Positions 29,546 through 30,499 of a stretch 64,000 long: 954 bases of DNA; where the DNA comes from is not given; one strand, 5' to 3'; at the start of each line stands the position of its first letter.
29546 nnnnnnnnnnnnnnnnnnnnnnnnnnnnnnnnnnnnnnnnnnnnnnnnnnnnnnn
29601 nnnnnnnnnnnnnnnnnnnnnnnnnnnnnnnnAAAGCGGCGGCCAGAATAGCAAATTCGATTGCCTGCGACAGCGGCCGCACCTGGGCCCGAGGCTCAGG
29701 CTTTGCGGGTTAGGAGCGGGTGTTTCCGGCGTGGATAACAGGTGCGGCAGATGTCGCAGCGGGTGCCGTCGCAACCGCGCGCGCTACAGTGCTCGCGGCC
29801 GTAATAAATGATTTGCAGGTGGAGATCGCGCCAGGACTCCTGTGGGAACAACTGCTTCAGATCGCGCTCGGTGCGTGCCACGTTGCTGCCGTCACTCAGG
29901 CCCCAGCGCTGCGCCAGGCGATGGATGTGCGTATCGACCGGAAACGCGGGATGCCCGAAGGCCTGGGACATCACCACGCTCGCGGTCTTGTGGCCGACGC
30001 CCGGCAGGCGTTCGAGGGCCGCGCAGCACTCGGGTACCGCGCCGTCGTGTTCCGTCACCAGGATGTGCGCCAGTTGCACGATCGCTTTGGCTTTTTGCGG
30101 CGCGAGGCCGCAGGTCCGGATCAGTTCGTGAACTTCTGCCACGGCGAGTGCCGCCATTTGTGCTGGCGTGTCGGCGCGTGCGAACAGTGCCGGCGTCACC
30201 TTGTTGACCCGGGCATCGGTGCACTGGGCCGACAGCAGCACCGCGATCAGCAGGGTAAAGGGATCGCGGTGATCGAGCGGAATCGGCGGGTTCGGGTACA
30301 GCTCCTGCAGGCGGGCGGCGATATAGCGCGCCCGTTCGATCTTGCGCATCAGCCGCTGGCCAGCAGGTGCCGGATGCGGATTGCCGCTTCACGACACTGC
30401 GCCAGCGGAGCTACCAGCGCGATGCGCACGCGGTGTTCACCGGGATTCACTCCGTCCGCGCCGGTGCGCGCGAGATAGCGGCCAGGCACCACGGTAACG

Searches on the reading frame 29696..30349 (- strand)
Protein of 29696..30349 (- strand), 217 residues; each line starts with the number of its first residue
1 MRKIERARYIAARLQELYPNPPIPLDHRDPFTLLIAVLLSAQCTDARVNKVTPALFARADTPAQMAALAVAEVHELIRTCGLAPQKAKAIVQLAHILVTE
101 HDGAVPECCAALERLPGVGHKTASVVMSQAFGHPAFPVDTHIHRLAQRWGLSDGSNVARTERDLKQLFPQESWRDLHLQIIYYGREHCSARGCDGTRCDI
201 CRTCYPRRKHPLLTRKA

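Call 42: search_protein_families(library=pfam, proteins=[window:29696-30349:-], max_evalue=0.001)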
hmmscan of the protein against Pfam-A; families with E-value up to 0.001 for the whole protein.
window:29696-30349:- (217 aa): 1 family
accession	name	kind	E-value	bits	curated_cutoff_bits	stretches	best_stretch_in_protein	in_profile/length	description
PF00730.31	HhH-GPD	-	3.4e-25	88.9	26.2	1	35-170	1-108/108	HhH-GPD superfamily base excision DNA repair protein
